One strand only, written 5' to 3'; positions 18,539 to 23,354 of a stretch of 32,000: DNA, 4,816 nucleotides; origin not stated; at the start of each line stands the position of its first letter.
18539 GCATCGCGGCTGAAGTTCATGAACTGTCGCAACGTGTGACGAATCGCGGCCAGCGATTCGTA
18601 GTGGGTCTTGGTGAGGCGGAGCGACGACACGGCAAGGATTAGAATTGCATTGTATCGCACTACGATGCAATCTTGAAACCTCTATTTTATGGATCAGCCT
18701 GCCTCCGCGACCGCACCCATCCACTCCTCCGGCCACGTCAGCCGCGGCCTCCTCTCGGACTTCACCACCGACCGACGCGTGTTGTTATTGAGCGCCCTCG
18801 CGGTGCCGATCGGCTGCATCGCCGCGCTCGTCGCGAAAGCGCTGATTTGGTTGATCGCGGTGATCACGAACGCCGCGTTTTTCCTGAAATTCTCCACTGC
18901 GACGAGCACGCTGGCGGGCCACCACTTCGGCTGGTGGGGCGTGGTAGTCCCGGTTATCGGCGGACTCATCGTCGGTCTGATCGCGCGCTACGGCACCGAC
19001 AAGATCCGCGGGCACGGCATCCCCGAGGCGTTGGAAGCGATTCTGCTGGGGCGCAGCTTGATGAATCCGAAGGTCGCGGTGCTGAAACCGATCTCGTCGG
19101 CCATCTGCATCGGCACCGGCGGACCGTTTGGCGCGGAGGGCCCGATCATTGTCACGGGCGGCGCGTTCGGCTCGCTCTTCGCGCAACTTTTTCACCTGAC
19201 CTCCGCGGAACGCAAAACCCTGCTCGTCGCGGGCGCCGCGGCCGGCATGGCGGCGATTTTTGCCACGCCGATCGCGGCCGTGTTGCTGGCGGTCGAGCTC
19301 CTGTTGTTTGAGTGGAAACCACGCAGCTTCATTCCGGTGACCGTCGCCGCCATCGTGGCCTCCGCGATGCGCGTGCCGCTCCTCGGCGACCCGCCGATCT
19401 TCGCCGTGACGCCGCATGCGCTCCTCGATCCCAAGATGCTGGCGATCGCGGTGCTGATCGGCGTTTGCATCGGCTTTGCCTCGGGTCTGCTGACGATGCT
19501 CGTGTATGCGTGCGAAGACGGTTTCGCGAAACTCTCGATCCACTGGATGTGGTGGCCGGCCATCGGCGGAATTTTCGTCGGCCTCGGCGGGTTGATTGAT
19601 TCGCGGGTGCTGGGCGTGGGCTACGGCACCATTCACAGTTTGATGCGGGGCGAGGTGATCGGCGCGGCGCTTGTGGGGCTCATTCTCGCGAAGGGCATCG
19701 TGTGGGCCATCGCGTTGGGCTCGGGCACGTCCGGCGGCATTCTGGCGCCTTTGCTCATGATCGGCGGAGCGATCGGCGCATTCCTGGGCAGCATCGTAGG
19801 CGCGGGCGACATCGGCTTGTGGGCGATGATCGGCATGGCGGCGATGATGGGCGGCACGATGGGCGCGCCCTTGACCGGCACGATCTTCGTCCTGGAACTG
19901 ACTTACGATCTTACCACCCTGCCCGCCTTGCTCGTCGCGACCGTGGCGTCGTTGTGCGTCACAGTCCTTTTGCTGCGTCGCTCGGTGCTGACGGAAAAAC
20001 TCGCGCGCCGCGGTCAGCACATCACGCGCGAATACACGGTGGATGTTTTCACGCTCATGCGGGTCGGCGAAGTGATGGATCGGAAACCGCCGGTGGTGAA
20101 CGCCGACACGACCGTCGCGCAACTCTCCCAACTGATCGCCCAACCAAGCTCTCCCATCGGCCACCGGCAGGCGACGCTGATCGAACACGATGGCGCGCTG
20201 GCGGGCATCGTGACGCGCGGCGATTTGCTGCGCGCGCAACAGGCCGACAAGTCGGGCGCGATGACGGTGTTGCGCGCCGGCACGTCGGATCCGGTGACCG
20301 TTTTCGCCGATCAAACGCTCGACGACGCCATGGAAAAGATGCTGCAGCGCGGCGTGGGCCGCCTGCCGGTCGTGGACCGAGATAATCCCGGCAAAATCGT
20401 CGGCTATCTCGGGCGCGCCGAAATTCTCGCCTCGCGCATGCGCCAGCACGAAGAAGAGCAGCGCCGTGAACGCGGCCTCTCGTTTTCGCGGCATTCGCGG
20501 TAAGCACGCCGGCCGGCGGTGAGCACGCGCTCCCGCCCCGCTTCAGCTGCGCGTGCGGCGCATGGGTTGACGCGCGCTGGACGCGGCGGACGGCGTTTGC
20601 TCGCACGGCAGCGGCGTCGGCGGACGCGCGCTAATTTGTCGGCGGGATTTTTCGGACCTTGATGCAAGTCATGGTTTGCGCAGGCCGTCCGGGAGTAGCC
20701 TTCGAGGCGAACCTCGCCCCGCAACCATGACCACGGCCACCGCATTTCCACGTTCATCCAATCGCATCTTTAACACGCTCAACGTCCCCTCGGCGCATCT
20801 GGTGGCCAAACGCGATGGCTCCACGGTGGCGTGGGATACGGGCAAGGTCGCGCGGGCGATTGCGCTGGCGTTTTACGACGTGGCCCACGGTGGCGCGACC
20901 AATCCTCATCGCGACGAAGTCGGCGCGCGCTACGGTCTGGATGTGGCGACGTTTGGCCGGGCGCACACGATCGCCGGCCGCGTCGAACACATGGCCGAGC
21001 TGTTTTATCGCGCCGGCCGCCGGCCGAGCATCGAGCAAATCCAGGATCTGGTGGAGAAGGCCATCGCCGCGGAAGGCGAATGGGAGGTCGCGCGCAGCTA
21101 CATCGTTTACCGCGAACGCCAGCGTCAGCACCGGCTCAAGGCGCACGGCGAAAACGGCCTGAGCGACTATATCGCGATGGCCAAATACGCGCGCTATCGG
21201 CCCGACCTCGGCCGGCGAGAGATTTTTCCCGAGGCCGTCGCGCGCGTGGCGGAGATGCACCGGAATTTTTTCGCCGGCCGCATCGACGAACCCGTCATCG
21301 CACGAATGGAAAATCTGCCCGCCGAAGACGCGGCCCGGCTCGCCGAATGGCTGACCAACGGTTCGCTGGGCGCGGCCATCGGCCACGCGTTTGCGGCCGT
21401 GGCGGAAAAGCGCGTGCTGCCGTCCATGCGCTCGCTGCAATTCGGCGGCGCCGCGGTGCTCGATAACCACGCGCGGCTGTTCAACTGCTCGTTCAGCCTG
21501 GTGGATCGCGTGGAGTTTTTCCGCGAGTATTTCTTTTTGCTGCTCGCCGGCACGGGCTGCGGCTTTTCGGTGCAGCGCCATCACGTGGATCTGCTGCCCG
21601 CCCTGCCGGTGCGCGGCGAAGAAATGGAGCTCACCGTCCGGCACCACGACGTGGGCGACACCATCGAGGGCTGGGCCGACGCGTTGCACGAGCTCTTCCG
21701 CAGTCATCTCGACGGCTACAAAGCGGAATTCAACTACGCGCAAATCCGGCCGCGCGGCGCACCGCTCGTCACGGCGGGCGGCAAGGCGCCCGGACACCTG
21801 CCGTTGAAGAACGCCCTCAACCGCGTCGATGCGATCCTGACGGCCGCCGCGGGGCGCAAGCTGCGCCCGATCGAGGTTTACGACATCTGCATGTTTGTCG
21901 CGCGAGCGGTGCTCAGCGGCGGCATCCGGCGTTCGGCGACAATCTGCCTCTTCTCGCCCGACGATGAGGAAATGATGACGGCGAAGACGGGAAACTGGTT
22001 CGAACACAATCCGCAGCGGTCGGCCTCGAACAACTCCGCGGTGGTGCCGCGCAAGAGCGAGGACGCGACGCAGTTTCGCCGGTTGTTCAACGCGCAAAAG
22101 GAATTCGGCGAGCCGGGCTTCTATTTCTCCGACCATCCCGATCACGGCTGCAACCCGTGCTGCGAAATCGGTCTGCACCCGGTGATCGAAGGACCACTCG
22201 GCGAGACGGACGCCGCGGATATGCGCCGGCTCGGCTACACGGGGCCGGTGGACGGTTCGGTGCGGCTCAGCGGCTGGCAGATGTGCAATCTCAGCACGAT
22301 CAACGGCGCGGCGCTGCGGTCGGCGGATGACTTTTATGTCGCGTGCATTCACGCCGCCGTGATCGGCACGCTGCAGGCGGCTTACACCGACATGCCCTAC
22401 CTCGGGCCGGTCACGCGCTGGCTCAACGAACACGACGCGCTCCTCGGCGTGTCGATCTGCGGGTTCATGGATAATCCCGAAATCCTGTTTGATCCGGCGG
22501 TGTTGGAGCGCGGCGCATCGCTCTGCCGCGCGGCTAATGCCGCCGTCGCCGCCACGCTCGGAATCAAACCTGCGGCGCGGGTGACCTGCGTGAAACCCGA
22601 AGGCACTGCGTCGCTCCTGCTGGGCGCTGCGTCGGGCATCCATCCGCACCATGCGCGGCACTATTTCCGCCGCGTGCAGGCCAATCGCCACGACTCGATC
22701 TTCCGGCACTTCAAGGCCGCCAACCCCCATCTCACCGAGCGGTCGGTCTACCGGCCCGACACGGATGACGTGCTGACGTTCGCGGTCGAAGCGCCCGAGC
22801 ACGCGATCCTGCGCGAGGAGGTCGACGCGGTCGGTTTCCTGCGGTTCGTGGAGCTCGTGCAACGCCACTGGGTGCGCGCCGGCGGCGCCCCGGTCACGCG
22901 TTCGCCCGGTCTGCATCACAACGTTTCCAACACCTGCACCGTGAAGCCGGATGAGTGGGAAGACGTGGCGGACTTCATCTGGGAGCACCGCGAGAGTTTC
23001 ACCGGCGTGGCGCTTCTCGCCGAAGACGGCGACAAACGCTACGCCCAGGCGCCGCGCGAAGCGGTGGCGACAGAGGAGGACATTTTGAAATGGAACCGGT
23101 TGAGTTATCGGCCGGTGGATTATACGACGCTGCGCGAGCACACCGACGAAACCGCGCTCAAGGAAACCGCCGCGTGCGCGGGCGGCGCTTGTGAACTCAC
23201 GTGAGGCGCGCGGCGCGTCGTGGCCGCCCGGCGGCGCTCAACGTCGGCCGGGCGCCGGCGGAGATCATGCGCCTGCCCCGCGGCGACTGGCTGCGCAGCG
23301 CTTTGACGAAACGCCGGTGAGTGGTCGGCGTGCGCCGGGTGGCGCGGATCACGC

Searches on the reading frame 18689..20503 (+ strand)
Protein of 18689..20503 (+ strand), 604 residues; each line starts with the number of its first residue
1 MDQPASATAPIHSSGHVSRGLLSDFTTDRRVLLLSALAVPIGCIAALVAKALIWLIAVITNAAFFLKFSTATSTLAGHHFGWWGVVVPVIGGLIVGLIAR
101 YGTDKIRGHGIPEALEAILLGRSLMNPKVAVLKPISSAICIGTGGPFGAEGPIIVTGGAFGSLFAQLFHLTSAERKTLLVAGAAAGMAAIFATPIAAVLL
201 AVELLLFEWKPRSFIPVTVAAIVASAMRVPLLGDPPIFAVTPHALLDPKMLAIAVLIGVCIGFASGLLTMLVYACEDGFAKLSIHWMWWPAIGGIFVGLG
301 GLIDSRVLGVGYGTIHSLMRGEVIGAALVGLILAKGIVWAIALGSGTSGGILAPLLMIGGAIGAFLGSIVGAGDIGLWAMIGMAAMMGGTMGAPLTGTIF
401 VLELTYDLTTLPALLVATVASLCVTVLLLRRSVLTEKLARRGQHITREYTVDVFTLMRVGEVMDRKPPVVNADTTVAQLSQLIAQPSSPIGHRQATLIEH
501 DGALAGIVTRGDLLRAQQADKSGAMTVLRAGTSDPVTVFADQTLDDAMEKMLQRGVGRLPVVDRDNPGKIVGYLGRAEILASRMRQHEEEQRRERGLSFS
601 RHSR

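Call 7: search_protein_families(library=pfam, proteins=[window:18689-20503:+], max_evalue=0.001)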
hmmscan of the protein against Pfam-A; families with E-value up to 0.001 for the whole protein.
window:18689-20503:+ (604 aa): 2 families
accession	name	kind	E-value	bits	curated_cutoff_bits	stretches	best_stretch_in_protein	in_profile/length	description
PF00654.25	Voltage_CLC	-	1.6e-77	261.5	24.8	1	91-424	1-344/346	Voltage gated chloride channel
PF00571.33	CBS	-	4.6e-22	78.5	24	2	532-581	6-53/57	CBS domain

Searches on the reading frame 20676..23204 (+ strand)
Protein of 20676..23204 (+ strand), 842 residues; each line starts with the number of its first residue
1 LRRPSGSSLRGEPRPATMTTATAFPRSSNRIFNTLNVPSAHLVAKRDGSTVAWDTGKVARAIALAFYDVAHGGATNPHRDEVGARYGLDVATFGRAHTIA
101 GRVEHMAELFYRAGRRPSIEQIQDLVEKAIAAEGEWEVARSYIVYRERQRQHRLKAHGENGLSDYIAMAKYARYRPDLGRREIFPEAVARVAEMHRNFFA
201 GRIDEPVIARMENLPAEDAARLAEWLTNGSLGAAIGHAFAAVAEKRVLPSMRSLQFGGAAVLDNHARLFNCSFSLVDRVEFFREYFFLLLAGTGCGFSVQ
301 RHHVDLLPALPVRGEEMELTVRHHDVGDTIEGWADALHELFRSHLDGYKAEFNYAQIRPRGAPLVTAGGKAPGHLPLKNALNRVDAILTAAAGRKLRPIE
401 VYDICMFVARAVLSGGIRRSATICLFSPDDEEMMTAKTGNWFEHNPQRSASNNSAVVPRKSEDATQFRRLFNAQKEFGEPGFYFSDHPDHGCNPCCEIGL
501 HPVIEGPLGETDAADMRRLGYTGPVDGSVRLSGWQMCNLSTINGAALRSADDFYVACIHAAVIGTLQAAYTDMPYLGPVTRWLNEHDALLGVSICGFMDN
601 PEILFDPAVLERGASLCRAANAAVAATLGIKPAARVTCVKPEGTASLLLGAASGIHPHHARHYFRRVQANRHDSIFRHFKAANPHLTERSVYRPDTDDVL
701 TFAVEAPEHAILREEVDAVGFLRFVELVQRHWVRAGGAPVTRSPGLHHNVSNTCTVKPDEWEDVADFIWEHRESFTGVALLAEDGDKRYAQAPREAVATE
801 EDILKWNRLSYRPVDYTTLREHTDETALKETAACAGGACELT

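Call 7: search_protein_families(library=pfam, proteins=[window:20676-23204:+], max_evalue=0.001)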
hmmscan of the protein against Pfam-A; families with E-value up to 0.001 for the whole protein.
window:20676-23204:+ (842 aa): 3 families
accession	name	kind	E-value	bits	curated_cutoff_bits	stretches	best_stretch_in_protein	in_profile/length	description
PF03477.21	ATP-cone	-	7.1e-15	55.8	25.8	1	43-150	3-87/88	ATP cone domain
PF02867.20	Ribonuc_red_lgC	-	1.4e-05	24.4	23.9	0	635-680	382-427/523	Ribonucleotide reductase, barrel domain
PF21995.1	RNR-II_ins_dom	-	0.0006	20.5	27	0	322-388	35-107/107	B12-dependent ribonucleotide reductase, insertion domain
